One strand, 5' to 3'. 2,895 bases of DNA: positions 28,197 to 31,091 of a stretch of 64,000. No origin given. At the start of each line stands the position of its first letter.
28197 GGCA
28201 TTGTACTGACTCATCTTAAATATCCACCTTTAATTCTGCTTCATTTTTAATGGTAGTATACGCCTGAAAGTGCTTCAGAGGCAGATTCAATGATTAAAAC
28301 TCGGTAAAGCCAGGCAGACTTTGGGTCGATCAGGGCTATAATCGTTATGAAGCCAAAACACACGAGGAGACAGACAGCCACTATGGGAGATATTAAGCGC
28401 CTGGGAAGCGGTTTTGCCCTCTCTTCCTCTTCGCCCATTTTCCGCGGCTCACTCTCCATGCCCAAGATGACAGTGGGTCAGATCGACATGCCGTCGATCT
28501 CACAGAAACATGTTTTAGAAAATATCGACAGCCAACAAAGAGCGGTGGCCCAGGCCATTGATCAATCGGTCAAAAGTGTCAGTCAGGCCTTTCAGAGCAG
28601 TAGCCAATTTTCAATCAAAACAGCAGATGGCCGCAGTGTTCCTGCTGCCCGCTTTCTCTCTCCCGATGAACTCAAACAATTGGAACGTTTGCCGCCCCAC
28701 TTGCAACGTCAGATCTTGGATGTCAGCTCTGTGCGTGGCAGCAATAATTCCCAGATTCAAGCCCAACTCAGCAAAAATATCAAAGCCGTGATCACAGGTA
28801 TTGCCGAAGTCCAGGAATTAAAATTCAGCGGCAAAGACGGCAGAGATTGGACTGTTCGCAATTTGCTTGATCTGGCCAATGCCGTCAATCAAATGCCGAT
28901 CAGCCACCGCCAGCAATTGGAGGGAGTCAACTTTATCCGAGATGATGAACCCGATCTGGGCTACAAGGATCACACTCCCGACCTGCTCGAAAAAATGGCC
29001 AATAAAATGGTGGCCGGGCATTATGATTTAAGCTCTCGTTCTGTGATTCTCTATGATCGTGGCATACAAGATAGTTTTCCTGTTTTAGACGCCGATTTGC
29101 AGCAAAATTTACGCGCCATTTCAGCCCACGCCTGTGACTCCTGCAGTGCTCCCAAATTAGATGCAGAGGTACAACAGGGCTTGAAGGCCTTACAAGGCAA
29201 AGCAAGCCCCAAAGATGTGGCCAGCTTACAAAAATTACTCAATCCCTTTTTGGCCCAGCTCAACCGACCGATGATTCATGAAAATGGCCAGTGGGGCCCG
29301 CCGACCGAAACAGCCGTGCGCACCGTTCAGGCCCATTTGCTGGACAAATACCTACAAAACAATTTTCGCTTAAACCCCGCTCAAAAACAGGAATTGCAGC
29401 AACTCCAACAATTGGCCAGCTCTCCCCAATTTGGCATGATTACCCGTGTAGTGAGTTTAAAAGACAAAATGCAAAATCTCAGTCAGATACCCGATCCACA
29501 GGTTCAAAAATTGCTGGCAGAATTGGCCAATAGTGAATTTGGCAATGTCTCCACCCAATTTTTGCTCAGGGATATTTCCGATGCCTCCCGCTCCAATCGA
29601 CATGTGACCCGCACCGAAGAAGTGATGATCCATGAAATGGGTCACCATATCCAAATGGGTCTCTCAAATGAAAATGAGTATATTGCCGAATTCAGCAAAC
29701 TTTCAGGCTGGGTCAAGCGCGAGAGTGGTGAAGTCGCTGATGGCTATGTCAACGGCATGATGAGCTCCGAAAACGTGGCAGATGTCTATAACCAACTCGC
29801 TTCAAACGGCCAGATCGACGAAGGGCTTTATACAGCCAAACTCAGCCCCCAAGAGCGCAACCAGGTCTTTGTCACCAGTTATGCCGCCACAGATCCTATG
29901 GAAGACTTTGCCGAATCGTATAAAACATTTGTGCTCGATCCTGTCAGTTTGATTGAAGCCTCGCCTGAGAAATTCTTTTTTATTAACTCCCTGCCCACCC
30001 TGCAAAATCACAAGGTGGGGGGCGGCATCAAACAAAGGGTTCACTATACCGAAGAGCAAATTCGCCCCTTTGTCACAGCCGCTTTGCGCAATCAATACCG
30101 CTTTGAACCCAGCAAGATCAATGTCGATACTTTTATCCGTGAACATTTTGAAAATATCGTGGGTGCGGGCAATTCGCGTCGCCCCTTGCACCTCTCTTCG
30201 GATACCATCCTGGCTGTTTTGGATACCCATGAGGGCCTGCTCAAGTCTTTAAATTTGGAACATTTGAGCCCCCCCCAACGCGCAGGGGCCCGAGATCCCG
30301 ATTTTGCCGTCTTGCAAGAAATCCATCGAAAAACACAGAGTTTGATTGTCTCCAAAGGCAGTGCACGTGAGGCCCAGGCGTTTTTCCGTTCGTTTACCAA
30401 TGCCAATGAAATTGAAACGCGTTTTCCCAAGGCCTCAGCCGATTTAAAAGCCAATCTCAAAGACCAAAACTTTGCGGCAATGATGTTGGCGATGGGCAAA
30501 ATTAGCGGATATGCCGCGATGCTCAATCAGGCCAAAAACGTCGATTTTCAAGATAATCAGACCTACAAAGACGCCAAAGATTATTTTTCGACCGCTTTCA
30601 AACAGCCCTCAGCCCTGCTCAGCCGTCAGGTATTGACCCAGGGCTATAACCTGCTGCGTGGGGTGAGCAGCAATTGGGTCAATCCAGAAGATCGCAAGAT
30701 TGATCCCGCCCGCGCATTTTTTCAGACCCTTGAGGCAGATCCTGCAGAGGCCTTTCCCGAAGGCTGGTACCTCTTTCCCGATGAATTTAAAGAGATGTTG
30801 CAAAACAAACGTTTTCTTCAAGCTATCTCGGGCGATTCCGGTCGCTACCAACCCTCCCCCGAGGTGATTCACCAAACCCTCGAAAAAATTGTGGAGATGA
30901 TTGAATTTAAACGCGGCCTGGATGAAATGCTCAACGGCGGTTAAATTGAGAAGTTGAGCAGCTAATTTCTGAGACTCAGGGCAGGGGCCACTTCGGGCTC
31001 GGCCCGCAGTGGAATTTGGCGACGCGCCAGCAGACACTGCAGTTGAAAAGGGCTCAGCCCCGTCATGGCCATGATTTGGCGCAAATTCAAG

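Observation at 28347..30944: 865-aa effector-like protein with a central HEMGHH zincin motif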

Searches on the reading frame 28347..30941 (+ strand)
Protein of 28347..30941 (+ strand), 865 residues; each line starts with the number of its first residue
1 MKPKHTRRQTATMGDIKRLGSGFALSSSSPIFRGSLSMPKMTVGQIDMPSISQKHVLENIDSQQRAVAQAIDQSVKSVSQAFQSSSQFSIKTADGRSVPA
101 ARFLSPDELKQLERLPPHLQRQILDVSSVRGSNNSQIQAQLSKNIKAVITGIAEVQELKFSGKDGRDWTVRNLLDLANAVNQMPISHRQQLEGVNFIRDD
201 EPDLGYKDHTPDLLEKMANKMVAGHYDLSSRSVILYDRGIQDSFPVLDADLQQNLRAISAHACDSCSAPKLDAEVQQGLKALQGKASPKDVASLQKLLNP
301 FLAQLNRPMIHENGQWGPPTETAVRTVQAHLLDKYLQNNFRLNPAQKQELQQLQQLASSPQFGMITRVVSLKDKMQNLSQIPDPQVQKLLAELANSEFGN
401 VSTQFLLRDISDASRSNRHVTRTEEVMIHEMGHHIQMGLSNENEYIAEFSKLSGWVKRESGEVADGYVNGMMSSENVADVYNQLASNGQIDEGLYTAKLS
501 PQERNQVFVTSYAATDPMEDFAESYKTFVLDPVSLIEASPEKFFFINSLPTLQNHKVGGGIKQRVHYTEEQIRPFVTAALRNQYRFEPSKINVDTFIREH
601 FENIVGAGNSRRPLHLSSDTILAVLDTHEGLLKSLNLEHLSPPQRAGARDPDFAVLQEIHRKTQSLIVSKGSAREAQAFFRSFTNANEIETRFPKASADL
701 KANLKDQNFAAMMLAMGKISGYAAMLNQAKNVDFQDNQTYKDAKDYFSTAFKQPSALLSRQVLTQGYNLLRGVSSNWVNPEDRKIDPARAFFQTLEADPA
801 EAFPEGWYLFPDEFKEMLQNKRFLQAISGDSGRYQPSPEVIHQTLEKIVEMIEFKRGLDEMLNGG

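Call 4: search_protein_families(library=pfam, proteins=[window:28347-30941:+], max_evalue=10)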
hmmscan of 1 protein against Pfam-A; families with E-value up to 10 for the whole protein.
window:28347-30941:+ (865 aa): 7 families
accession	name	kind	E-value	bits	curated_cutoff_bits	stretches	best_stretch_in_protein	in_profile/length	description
PF15887.11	Peptidase_Mx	-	9.3e-05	22.4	27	1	499-528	134-163/236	Putative zinc-binding metallo-peptidase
PF15890.11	Peptidase_Mx1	-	0.00019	21.3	25.6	1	406-530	106-194/240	Putative zinc-binding metallo-peptidase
PF06167.18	Peptidase_M90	-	0.016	15.2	26.2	1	502-541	194-233/243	Glucose-regulated metallo-peptidase M90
PF01471.23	PG_binding_1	-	0.044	14.4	23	1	289-330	3-40/57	Putative peptidoglycan binding domain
PF25540.1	DUF7923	-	0.076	13.2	24.5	0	690-733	110-153/185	Domain of unknown function (DUF7923)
PF10157.14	BORCS6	-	0.22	12.1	35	1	54-92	6-44/101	BLOC-1-related complex sub-unit 6 C-terminal helix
PF09392.15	T3SS_needle_F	-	1.2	9.8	29.4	1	735-778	14-57/71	Type III secretion needle MxiH, YscF, SsaG, EprI, PscF, EscF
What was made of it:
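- On LF/PPEP-type gluzincins (MEROPS M34, Pfam ATLF PF07737): No ATLF hit on the query even at E<=10 (call 4).
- On MtfA / Peptidase_M90 (PF06167): 15.2 bits against a cutoff of 26.2, E=0.016, covering only residues 502-541 (call 4).
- On PG_binding_1 (PF01471), for the insert only: 14.4 bits against a cutoff of 23 (call 4).
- Closest known: MtfA / Peptidase_M90. Different: The query scores 15.2 bits against a 26.2-bit cutoff (call 4).
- Closest known: Peptidase_Mx / Mx1. Same: Closest by sequence: Mx 22.4 bits and Mx1 21.3 bits (call 4).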

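Call 5: search_protein_families(library=ncbifam, proteins=[window:28347-30941:+], max_evalue=10)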
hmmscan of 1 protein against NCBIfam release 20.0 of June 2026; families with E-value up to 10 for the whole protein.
window:28347-30941:+ (865 aa): 1 family
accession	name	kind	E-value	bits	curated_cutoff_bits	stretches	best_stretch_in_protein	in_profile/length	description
TIGR04549.1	LP_HExxH_w_tonB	subfamily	0.0033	16.7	75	1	495-530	172-207/261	substrate import-associated zinc metallohydrolase lipoprotein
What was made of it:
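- On Peptidase_Mx / Mx1 (PF15887 / PF15890; TIGR04549): 22.4 bits against 27, 21.3 against 25.6, and TIGR04549 16.7 against 75 (calls 4, 5).
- No Pfam or NCBIfam model reaches its curated cutoff on the query (calls 4, 5).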

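Call 7: search_solved_structures(query=window:28347-30941:+, max_evalue=10, show_alignments=3)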
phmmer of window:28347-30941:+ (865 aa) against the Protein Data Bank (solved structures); distinct sequences matched with E-value up to 10: 4.
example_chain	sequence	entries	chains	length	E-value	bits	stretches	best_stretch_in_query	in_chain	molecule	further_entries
2ixn_A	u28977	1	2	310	0.058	15.1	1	98-158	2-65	SERINE/THREONINE-PROTEIN PHOSPHATASE 2A ACTIVATOR 2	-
2k2v_A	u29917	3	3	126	1.4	10.5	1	419-508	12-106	Alr1010 protein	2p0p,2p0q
8jjr_x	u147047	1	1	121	1.5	10.4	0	768-800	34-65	PsaT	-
3urg_A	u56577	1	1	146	1.9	10.1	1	418-508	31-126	Alr1010 protein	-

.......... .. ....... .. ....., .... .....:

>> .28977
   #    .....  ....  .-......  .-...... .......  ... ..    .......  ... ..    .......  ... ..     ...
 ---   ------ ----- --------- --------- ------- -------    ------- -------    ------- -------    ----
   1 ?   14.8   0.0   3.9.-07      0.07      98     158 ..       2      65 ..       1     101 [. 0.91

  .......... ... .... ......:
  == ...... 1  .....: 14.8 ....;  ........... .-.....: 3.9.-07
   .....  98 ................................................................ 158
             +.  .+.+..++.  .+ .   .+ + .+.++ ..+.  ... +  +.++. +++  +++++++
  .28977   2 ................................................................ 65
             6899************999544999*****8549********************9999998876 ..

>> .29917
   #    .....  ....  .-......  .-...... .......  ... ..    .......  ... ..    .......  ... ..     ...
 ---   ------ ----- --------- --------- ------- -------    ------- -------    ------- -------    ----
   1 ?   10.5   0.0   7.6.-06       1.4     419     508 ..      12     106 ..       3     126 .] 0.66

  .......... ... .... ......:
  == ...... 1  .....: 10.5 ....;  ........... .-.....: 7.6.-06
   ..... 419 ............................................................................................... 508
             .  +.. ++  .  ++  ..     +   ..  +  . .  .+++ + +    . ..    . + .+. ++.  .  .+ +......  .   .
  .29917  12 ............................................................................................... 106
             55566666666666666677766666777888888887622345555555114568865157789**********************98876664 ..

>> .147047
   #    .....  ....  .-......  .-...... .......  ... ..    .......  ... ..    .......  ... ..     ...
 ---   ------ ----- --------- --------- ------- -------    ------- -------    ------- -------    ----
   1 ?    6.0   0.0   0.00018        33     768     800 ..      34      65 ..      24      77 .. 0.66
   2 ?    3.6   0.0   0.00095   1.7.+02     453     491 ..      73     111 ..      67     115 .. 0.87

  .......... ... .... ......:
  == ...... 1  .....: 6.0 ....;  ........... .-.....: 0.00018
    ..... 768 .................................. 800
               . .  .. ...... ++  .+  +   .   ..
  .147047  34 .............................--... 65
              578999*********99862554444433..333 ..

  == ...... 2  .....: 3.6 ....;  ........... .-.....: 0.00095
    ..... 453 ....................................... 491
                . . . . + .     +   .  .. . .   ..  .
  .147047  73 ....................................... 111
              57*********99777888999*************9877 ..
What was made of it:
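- Tried and rejected: (2) Single-sequence PDB search: nothing relevant (call 7).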

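Call 9: find_homologous_proteins(query=window:28347-30941:+, max_evalue=0.001)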
Query window:28347-30941:+ (865 aa): 10 proteins with E <= 0.001 among 8000 candidates.
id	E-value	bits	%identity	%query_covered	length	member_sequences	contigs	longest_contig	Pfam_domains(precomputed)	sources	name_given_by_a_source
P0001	0.0e+0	1902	100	99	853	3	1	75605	-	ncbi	ncbi:MAG: hypothetical protein AB7I41_02745 [Candidatus Sericytochromatia bacterium]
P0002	0.0e+0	1722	90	99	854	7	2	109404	-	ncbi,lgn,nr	ncbi:MAG: hypothetical protein IV090_22900 [Candidatus Sericytochromatia bacterium]|nr:hypothetical 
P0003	0.0e+0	1638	85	99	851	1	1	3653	-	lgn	-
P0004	0.0e+0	1318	67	98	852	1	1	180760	-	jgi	jgi:hypothetical protein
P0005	0.0e+0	1174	61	98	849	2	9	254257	-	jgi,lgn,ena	-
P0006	0.0e+0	1079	57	98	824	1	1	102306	PF15890.12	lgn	-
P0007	0.0e+0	1026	55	98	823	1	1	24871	-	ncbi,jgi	jgi:hypothetical protein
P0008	8.1e-195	668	43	89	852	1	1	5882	PF15890.12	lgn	-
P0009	2.7e-169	583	39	87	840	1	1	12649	-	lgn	-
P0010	4.3e-139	484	36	90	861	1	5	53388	PF15890.12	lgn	-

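Call 19: find_encoding_contigs(protein=P0005, flank=8000, max_places=2)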
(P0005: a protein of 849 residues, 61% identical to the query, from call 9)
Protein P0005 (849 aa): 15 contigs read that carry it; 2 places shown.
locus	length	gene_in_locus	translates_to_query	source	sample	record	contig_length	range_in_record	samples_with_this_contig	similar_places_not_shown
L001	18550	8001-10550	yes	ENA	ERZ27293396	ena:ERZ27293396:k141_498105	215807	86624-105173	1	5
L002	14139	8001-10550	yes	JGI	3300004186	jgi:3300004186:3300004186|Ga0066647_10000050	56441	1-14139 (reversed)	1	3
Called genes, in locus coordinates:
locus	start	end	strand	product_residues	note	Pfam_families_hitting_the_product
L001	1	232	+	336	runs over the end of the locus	-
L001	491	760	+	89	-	PF00312:Ribosomal_S15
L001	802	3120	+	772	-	-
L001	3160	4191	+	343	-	PF13188:PAS_8 (faint), PF00512:HisKA, PF02518:HATPase_c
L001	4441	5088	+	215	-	-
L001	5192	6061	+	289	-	PF12158:DUF3592 (faint)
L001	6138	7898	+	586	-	PF00289:Biotin_carb_N, PF02222:ATP-grasp, PF02786:CPSase_L_D2, PF07478:Dala_Dala_lig_C, PF02785:Biotin_carb_C, PF25919:BSH_CusB (faint), PF25917:BSH_RND (faint), PF00364:Biotin_lipoyl, +3 more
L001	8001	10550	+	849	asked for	-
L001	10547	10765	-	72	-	PF03683:UPF0175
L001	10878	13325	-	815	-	PF17764:PriA_3primeBD, PF00270:DEAD, PF04851:ResIII, PF18319:Zn_ribbon_PriA, PF00271:Helicase_C (weak), PF18074:PriA_C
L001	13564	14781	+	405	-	-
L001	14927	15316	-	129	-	-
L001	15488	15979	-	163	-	PF00571:CBS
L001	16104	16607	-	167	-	PF09419:PGP_phosphatase, PF00702:Hydrolase, PF13419:HAD_2 (weak), PF13242:Hydrolase_like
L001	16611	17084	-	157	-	-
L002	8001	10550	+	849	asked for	-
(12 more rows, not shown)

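Call 20: find_encoding_contigs(protein=P0010, flank=8000, max_places=2)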
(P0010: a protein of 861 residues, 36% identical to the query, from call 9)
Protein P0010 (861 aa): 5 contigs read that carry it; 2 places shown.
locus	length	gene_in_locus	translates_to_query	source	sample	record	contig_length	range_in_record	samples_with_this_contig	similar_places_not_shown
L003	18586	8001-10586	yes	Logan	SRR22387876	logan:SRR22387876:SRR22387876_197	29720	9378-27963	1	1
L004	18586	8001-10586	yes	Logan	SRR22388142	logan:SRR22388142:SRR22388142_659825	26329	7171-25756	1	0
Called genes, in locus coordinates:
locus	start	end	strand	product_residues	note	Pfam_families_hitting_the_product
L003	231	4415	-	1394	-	-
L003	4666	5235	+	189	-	PF04264:YceI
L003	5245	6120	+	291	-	-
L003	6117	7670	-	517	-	PF22692:LlgE_F_G_D1 (weak)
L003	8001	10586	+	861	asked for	PF15890:Peptidase_Mx1 (weak)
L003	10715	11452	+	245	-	-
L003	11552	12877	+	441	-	PF01522:Polysacc_deac_1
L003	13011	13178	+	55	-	-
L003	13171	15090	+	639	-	PF00515:TPR_1 (faint), PF07719:TPR_2 (faint), PF12895:ANAPC3 (faint), PF13174:TPR_6 (faint), PF13371:TPR_9 (faint), PF13428:TPR_14 (faint), PF13431:TPR_17 (faint), PF13844:Glyco_transf_41 (weak), +4 more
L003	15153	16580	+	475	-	-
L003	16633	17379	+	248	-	PF01464:SLT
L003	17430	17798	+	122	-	PF01242:PTPS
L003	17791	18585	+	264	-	PF13353:Fer4_12 (weak), PF04055:Radical_SAM (weak)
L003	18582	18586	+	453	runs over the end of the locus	PF00206:Lyase_1, PF08328:ASL_C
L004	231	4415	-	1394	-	-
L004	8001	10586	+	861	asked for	PF15890:Peptidase_Mx1 (weak)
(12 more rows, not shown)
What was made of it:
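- The most distant ortholog, P0010, sits near a polysaccharide deacetylase, an SLT lytic transglycosylase and a flagellar-hook-like gene (call 20).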

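Call 23: predict_structure(alignment_id=A1)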
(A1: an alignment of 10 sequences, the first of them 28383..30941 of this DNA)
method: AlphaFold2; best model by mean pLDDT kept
length: 853 residues; sequences in the alignment: 10
mean_pLDDT: 57.6   pTM: 0.39
mean pLDDT of the five models: 57.6, 56.8, 56.2, 55.2, 55.0
residues with pLDDT >= 90: 0; 70-90: 269; 50-70: 283; < 50: 301
segments of 3 or more residues with pLDDT < 50: 1-74, 230-232, 250-272, 352-356, 402-405, 416-473, 475-508, 543-551, 627-638, 718-728, 745-752, 754-756, 758-771, 817-831, 841-853
pLDDT, mean of each block of 10 residues (from residue 1): 24 24 24 24 28 37 34 57 71 77 83 71 80 87 81 76 77 63 71 52 57 57 58 54 56 36 37 59 74 78 73 80 77 78 69 50 67 73 67 62 50 51 37 35 31 30 40 47 37 39 40 58 76 67 39 67 87 82 83 60 52 72 57 40 60 59 72 70 71 67 67 53 44 57 49 47 37 65 77 75 67 49 40 53 44 34
secondary structure, 60 per line:
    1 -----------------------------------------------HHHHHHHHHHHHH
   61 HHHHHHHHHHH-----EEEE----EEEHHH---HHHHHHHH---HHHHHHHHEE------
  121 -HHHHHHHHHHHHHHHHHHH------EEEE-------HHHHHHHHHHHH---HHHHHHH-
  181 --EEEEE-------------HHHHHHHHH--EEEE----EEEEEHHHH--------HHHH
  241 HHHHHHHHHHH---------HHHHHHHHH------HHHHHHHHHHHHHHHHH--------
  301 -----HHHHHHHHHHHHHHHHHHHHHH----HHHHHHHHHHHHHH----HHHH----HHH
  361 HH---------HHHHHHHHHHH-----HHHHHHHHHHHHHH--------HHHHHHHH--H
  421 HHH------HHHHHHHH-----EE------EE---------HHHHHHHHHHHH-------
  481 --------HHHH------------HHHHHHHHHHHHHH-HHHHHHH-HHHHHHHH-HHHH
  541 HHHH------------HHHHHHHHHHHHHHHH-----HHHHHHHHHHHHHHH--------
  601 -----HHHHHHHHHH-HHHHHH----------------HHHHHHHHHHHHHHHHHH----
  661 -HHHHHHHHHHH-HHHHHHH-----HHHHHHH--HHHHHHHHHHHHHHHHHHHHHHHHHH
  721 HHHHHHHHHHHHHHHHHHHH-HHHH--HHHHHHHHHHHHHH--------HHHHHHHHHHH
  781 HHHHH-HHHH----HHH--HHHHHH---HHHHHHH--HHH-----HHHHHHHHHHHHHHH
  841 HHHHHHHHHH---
elements in order (helices of 4 or more, strands of 3 or more residues): H48-71 E77-80 E85-87 H94-101 H105-112 H122-140 E147-150 H158-169 H173-179 E183-187 H201-209 E212-215 E220-224 H225-228 H237-251 H261-269 H276-292 H306-327 H332-345 H350-353 H358-362 H372-382 H388-401 H410-417 H420-423 H430-437 H462-473 H489-492 H505-518 H520-526 H528-535 H537-544 H557-572 H578-592 H606-615 H617-622 H639-656 H662-672 H674-680 H686-692 H695-740 H742-745 H748-761 H770-785 H787-790 H800-805 H809-815 H826-850
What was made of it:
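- Tried and rejected: (3) Full-length AF2 with 10 sequences: pLDDT 57.6 and below 50 over the catalytic region, so not used for fold search (call 23).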

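Call 24: search_protein_representatives(alignment_id=A1)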
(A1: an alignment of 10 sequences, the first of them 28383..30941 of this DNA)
Query: 10 sequences, 826 profile positions. Proteins with E-value up to 0.001 (for the whole library): 349; up to 1e-10: 65; up to 1e-30: 13. The best 150 are listed.
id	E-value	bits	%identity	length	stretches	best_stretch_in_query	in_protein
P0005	0.0e+00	1435.4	-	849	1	1-826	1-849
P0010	0.0e+00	1132.8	-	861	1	16-822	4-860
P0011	0.0e+00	1072.2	-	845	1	63-820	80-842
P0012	0.0e+00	1015.4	-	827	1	48-824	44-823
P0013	8.8e-266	900.6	-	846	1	38-821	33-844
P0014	1.6e-245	833.6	-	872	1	34-822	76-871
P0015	1.1e-118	414.0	-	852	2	341-805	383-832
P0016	2.3e-59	217.8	-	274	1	7-262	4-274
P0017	1.2e-51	192.3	-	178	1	656-821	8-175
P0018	2.6e-49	184.5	-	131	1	682-812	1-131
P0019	8.8e-47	176.2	-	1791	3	383-599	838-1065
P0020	1.6e-36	142.2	-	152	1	674-822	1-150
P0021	3.0e-31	124.8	-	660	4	385-512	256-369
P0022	4.2e-30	121.0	-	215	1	629-807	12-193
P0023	1.1e-27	113.1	-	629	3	385-510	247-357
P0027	4.8e-22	94.4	-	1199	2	385-600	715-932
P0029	5.9e-20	87.5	-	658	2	388-511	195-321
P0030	2.0e-19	85.7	-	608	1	386-511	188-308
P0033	6.6e-18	80.7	-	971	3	120-399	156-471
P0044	2.6e-15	72.1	-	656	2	382-510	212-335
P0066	4.8e-12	61.3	-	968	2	80-398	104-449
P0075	1.6e-10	56.2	-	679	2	384-508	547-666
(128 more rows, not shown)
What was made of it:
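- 29583..30017 (+): C-terminal helical lobe of the protease domain, residues 401-545, with the active-site helix and the ligand helix. This is the segment shared by 349 proteins in the 1.84-billion representative search, profile positions 385-511 (call 24).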
